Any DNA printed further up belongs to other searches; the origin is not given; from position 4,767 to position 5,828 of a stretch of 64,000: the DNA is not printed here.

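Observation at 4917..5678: Orphan Cas4-like Fe-S PD-(D/E)xK nuclease with no CRISPR-Cas context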

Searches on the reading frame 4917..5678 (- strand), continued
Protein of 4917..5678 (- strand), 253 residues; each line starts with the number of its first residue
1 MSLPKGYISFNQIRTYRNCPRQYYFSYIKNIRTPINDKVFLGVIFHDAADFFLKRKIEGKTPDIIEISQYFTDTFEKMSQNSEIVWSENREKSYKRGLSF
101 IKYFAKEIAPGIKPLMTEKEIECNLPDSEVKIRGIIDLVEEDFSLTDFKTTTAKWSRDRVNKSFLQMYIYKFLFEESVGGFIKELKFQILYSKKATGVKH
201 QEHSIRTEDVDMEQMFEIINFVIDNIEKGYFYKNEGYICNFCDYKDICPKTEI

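Call 42: search_protein_families(library=pfam, proteins=[L060:3334-4011:+, L060:4854-5282:+, L060:5303-6031:+, L059:2875-3675:+, L066:1099-1698:+, L066:2566-3462:-, L067:2633-3403:+, L067:3854-4822:+, L065:4704-5513:+, L061:2941-4023:+], max_evalue=0.001)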
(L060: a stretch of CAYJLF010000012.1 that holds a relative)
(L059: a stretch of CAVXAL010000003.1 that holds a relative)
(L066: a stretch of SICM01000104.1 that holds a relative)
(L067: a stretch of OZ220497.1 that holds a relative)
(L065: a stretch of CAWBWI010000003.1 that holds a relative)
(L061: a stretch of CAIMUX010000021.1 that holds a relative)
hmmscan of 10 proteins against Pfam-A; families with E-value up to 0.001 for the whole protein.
L060:3334-4011:+ (225 aa): 0 families

L060:4854-5282:+ (142 aa): 1 family
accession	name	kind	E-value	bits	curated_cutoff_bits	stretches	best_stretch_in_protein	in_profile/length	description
PF04002.20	RadC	-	2e-42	144.4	22.1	1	20-140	2-121/121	RadC-like JAB domain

L060:5303-6031:+ (242 aa): 1 family
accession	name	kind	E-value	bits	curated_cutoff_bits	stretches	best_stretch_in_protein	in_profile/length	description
PF06067.16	DUF932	-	2.2e-06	28.1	23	1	87-217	66-206/227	Domain of unknown function (DUF932)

L059:2875-3675:+ (266 aa): 0 families

L066:1099-1698:+ (199 aa): 0 families

L066:2566-3462:- (298 aa): 5 families
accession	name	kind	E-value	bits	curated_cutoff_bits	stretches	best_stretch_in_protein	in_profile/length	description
PF08443.16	RimK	-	6.2e-18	65.5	21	1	109-287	10-188/188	RimK-like ATP-grasp domain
PF02955.21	GSH-S_ATP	-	1.3e-09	38.2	23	1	118-250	13-151/175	Prokaryotic glutathione synthetase, ATP-grasp domain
PF02655.19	ATP-grasp_3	-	2.4e-07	31.4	23.2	1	103-263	4-154/160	ATP-grasp domain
PF18030.7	Rimk_N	-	1.2e-06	29.1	26.4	1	1-90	1-88/94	RimK PreATP-grasp domain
PF02222.28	ATP-grasp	-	3.3e-05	24.1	27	1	110-191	3-87/179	ATP-grasp domain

L067:2633-3403:+ (256 aa): 8 families
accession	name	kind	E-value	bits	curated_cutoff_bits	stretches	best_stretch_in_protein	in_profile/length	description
PF13614.12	AAA_31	-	1.1e-32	113.8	27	1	1-173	1-170/177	AAA domain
PF01656.29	CbiA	-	1.5e-23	83.5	25.4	1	4-227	1-124/125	CobQ/CobB/MinD/ParA nucleotide binding domain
PF10609.15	ParA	-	3.7e-09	36.8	27.1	1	3-39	5-41/246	NUBPL iron-transfer P-loop NTPase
PF06564.18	CBP_BcsQ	-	1.3e-06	28.6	21.3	1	1-41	1-41/234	Cellulose biosynthesis protein BcsQ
PF00142.24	Fer4_NifH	-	1.8e-06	28.1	25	0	8-45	6-43/271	4Fe-4S iron sulfur cluster binding proteins, NifH/frxC family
PF02374.21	ArsA_ATPase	-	1.2e-05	25.1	24.3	1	6-45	5-44/305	Anion-transporting ATPase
PF09140.17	MipZ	-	3e-05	23.9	20.7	1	5-42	4-41/262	ATPase MipZ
PF03029.23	ATP_bind_1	-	0.00067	19.9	27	0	12-42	6-36/240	Conserved hypothetical ATP binding protein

L067:3854-4822:+ (322 aa): 2 families
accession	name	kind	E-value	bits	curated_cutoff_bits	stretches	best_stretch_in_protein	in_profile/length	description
PF12705.13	PDDEXK_1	-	1.2e-34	120.8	22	1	55-308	1-247/247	PD-(D/E)XK nuclease superfamily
PF10926.14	DUF2800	-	0.00012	21.9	21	1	56-311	4-236/368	Protein of unknown function (DUF2800)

L065:4704-5513:+ (269 aa): 3 families
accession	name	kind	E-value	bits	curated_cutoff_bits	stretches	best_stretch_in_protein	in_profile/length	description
PF04002.20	RadC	-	5.6e-44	149.4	22.1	1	147-267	1-120/121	RadC-like JAB domain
PF12826.13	HHH_2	-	1.5e-05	25.5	27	1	89-131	14-56/64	Helix-hairpin-helix motif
PF14520.12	HHH_5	-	2.5e-05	25.1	27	1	91-126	15-51/57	Helix-hairpin-helix domain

L061:2941-4023:+ (360 aa): 0 families

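Call 50: search_protein_families(library=phrogs, proteins=[L060:3334-4011:+, L060:3992-4753:+, L066:1776-2564:+, L067:3854-4822:+], max_evalue=0.001)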
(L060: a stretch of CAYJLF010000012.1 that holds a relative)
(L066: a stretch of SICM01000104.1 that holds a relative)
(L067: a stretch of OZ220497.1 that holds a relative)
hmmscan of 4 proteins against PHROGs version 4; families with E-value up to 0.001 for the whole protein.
L060:3334-4011:+ (225 aa): 1 family
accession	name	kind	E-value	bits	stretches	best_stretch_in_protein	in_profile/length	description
phrog_22961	-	unknown function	0.00012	23.2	1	59-119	151-210/213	-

L060:3992-4753:+ (253 aa): 3 families
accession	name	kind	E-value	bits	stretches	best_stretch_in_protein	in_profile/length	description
phrog_69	-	DNA, RNA and nucleotide metabolism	9.6e-22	78.6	1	2-251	88-327/501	exonuclease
phrog_1218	-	DNA, RNA and nucleotide metabolism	3.3e-14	53.9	1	4-185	10-195/364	exonuclease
phrog_1706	-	DNA, RNA and nucleotide metabolism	0.00019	22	1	125-250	112-245/293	CRISPR/Cas system associated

L066:1776-2564:+ (262 aa): 7 families
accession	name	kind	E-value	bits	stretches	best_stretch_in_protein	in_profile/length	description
phrog_1218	-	DNA, RNA and nucleotide metabolism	4.3e-27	96.3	1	2-187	7-187/364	exonuclease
phrog_69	-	DNA, RNA and nucleotide metabolism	4.4e-20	73.1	1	2-188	87-250/501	exonuclease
phrog_33176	-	unknown function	7.4e-09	35.8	0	3-59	22-75/380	-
phrog_412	-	DNA, RNA and nucleotide metabolism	5.8e-05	23.5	0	3-50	156-197/440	exonuclease VIII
phrog_8097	-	DNA, RNA and nucleotide metabolism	0.0001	22.2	1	5-60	3-58/598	exonuclease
phrog_298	-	DNA, RNA and nucleotide metabolism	0.00047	20.6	1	142-188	168-214/293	exonuclease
phrog_1227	-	DNA, RNA and nucleotide metabolism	0.00049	20.4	0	3-50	17-61/268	exonuclease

L067:3854-4822:+ (322 aa): 5 families
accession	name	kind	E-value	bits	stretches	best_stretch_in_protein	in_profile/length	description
phrog_69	-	DNA, RNA and nucleotide metabolism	1.4e-30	107.8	1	56-312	90-328/501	exonuclease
phrog_1218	-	DNA, RNA and nucleotide metabolism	1.5e-15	58.3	1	55-237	9-200/364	exonuclease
phrog_1706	-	DNA, RNA and nucleotide metabolism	1.6e-06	28.8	1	62-313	53-248/293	CRISPR/Cas system associated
phrog_1870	-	DNA, RNA and nucleotide metabolism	9.8e-06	26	1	169-310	155-288/313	exonuclease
phrog_298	-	DNA, RNA and nucleotide metabolism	0.00028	21.4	0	183-247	168-231/293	exonuclease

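Call 51: search_protein_representatives(alignment_id=A1)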
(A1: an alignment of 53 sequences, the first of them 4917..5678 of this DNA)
Query: 53 sequences, 253 profile positions. Proteins with E-value up to 0.001 (for the whole library): 10217; up to 1e-10: 2533; up to 1e-30: 38. The best 150 are listed.
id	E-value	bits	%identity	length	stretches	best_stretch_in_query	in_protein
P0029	1.9e-106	371.7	-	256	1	1-251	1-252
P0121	3.6e-89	315.1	-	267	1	2-249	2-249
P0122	4.0e-80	285.4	-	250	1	1-250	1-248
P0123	1.3e-76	273.9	-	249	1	1-250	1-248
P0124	1.5e-72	260.6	-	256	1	1-252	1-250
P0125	8.4e-67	241.8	-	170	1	90-246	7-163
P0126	1.8e-65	237.4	-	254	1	1-251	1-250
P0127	9.1e-56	205.6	-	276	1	1-250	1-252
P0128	4.4e-54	200.1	-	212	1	1-207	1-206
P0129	3.7e-52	193.8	-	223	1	56-251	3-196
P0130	1.8e-45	171.9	-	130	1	1-123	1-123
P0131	7.4e-42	160.0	-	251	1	1-250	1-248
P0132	1.0e-37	146.5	-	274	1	2-250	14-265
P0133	6.9e-37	143.8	-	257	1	1-250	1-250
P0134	1.6e-36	142.6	-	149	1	135-249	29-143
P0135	2.4e-36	142.0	-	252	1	8-252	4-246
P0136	7.6e-35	137.1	-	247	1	3-249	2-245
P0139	5.2e-34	134.3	-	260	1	3-250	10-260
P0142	1.3e-32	129.8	-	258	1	5-250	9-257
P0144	2.9e-32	128.6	-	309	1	2-251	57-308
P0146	6.7e-32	127.4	-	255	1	5-250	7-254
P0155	7.1e-31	124.1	-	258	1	2-251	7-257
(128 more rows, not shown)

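Call 52: list_cluster_members(proteins=[P0131, P0132, P0133, P0135, P0136, P0139, P0142, P0144, P0146, P0155])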
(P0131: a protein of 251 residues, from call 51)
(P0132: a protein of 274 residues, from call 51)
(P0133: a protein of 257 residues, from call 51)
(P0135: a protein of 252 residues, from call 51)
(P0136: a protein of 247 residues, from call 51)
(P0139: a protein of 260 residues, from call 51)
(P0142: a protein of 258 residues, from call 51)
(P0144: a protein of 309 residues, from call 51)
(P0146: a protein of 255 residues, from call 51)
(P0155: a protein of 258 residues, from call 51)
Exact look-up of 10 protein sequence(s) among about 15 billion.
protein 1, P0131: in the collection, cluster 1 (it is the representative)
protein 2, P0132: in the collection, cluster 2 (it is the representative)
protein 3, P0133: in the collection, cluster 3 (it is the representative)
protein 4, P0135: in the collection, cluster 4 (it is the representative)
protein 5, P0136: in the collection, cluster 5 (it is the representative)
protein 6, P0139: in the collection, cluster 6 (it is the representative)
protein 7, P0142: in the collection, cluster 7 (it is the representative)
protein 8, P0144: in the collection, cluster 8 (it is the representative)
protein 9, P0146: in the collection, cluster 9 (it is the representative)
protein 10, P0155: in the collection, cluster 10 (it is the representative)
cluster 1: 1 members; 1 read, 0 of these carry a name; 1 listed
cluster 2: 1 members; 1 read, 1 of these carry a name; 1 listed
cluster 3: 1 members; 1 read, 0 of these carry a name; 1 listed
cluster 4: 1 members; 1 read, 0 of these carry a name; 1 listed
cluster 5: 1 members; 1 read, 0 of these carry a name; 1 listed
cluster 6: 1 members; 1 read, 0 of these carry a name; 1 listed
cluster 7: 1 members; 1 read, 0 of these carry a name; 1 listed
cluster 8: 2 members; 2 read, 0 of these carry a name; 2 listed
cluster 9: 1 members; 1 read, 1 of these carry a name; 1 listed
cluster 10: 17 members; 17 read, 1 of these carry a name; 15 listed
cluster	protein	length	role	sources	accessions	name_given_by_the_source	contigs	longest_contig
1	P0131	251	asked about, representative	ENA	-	-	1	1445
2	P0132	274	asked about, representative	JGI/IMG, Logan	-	CRISPR/Cas system-associated exonuclease Cas4 (RecB family)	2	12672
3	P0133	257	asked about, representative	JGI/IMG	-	-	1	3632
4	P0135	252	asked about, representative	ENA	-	-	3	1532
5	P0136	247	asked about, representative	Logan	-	-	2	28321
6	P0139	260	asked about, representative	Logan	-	-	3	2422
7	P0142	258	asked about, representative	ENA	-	-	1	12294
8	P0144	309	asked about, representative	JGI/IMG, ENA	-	-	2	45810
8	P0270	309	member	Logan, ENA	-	-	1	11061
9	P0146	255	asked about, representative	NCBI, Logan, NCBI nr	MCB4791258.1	MAG: PD-(D/E)XK nuclease family protein [Elusimicrobia bacterium] | PD-(D/E)XK nuclease family protein [Candidatus Liberimonas magnetica]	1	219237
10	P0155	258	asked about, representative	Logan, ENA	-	-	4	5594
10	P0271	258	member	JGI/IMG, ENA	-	RecB family exonuclease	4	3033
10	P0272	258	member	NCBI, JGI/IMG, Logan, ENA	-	-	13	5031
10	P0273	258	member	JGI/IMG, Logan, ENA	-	-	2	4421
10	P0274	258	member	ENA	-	-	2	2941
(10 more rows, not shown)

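Call 53: find_encoding_contigs(protein=P0146, flank=4000, max_places=1)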
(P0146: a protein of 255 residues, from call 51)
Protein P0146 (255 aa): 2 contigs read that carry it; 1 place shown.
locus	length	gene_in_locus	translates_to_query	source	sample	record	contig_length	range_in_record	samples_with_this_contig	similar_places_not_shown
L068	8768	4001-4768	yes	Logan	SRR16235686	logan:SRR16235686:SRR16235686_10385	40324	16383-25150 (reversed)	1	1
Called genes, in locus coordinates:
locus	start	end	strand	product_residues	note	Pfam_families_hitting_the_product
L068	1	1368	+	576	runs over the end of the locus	-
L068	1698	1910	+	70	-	-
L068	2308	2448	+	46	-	-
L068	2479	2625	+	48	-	-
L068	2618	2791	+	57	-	-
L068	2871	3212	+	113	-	-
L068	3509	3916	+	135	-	PF20600:ExoX-like_C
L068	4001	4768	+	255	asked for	PF01930:Cas_Cas4 (faint), PF12705:PDDEXK_1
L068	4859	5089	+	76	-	-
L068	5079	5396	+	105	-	-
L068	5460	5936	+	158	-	-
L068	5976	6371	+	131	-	-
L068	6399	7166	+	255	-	PF06067:DUF932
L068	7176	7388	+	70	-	-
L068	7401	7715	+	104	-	-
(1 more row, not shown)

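Call 54: find_encoding_contigs(protein=P0144, flank=4000, max_places=1)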
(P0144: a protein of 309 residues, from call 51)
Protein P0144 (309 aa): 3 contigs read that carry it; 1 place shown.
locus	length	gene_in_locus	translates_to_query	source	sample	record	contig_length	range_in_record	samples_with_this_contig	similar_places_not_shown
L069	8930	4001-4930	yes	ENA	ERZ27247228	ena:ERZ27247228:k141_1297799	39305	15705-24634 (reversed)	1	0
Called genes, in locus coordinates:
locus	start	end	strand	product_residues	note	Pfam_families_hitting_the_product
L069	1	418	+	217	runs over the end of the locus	-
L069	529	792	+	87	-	-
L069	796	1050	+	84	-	-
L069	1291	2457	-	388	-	PF14659:Phage_int_SAM_3, PF00589:Phage_integrase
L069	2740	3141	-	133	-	PF12844:HTH_19 (weak), PF13560:HTH_31, PF01381:HTH_3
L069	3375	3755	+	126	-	PF12844:HTH_19 (faint), PF13560:HTH_31, PF01381:HTH_3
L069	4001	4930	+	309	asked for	PF12705:PDDEXK_1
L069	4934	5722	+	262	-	-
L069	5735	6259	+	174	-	PF04542:Sigma70_r2, PF08281:Sigma70_r4_2 (weak)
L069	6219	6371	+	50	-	-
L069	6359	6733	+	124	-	-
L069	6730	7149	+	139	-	PF03692:CxxCxxCC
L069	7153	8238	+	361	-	PF14297:Lin1244_N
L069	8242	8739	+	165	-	-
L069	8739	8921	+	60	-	-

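Call 55: find_encoding_contigs(protein=P0136, flank=4000, max_places=1)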
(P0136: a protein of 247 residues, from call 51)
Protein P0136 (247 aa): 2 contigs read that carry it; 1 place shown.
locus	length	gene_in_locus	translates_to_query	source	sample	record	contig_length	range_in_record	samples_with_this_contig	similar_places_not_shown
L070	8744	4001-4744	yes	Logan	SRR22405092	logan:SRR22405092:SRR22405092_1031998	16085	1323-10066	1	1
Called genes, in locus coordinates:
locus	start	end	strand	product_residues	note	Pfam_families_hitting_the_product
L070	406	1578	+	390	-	-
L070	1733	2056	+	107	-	-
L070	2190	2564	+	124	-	-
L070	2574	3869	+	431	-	-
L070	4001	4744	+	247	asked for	PF12705:PDDEXK_1, PF01930:Cas_Cas4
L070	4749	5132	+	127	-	-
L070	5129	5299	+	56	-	-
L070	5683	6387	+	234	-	-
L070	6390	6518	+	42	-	-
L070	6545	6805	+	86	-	-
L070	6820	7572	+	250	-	PF13392:HNH_3 (weak)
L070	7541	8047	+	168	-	PF06094:GGACT, PF13772:AIG2_2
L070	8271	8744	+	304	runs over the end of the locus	PF12224:Amidoligase_2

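Call 61: search_solved_structures(query=A1, max_evalue=1, show_alignments=2)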
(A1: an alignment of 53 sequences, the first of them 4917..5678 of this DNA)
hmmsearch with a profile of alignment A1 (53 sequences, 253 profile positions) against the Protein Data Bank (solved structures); distinct sequences matched with E-value up to 1: 4.
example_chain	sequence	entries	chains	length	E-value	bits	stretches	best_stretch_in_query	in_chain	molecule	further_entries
7lwa_A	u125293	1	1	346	0.3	13.8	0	181-250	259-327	Exonuclease V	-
7lw7_A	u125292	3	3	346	0.31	13.8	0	181-250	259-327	Exonuclease V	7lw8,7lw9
9iac_A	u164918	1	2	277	0.53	13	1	141-250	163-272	Similar to tr|Q3MCC8|Q3MCC8_ANAVT Hypothetical protein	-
2jn9_A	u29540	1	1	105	0.7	12.6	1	89-134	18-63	YkvR protein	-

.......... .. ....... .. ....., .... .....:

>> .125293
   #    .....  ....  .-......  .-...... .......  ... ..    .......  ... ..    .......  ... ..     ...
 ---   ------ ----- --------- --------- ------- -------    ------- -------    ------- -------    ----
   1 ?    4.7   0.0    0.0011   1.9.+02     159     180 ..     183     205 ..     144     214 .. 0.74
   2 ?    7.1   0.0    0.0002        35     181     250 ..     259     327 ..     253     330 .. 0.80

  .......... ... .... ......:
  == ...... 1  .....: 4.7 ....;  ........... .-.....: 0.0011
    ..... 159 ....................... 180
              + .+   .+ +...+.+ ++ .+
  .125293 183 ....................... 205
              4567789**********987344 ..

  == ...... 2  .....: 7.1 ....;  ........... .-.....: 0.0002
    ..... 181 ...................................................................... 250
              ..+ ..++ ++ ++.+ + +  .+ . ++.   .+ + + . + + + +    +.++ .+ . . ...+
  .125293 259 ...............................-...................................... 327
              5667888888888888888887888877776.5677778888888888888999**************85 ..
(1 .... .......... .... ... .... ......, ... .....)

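Call 62: search_dna_similar(query=window:4917-5678:-, collection=phages, mode=protein, max_evalue=0.001, max_rows=15)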
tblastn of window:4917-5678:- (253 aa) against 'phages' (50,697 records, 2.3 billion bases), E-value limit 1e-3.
Records with a match: 22; places in all: 22; records where one place covers at least 80% of the query: 15.
Best place of each record, by identity: <60% 22.
By first word of the organism name: Bacillus 7; Arthrobacter 5; Geobacillus 4; Campylobacter 2; Halorubrum 2; Methanobacterium 1; Staphylococcus 1.
By host as written in the record: Arthrobacter sp. ATCC 21022 5; Geobacillus stearothermophilus 2184 2; Halorubrum sp. 2; Bacillus cereus 1; Bacillus pseudofirmus 1; Geobacillus thermodenitrificans 1; Campylobacter coli 99-2 1; Campylobacter jejuni 1; and 8 more.
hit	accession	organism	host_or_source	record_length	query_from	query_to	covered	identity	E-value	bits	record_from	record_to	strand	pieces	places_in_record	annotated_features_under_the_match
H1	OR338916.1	Bacillus phage DZ1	Bacillus cereus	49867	4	249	97%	27.9%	1e-9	64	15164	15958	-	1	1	PD-(D/E)XK nuclease superfamily protein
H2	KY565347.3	Geobacillus phage TP-84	Geobacillus stearothermophilus 2184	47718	1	252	100%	25.2%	1e-24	107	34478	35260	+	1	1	RecB-like protein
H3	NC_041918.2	Geobacillus phage TP-84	Geobacillus stearothermophilus 2184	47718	1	252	100%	25.2%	1e-24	107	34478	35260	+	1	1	RecB-like protein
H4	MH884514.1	Bacillus phage vB_BpsM-61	Bacillus pseudofirmus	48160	1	252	100%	25.1%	1e-19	93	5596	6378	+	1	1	CRISPR-associated protein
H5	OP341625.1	Geobacillus phage vB_GthS_PK2.1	Geobacillus thermodenitrificans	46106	1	252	100%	24.9%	6e-20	94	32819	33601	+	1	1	PD-(D/E)XK nuclease family protein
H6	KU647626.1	Arthrobacter phage KellEzio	Arthrobacter sp. ATCC 21022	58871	1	249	98%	23.2%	5e-5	50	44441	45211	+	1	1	72: RecB-like exonuclease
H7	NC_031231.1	Arthrobacter phage KellEzio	Arthrobacter sp. ATCC 21022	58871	1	249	98%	23.2%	5e-5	50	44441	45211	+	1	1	72: RecB-like exonuclease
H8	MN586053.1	Arthrobacter phage BeatusComedenti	Arthrobacter sp. ATCC 21022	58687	1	249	98%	23.2%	5e-5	50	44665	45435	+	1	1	73: RecB-like exonuclease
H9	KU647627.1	Arthrobacter phage Kitkat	Arthrobacter sp. ATCC 21022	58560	1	249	98%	23.2%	8e-5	49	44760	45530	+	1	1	74: RecB-like exonuclease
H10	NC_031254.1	Arthrobacter phage Kitkat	Arthrobacter sp. ATCC 21022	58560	1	249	98%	23.2%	8e-5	49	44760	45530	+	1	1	74: RecB-like exonuclease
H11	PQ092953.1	Campylobacter phage CC_R7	Campylobacter coli 99-2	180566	9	249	95%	23.8%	6e-4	47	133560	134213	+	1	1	PD-(D/E)XK nuclease family protein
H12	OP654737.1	Campylobacter phage vB_CjeM_WX1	Campylobacter jejuni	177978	9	249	95%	23.8%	8e-4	46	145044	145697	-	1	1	PD-(D/E)XK nuclease family protein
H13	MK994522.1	Methanobacterium virus PhiF1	Methanothermobacter thermautotrophicus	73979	9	248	95%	23.6%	5e-6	53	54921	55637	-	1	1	putative PD-(D/E)XK nuclease superfamily protein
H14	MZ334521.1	Halorubrum tailed virus 25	Halorubrum sp.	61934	7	248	96%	22.8%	5e-4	47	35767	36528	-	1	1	putative Cas4 nuclease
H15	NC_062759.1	Halorubrum tailed virus 25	Halorubrum sp.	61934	7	248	96%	22.8%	5e-4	47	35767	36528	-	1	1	putative Cas4 nuclease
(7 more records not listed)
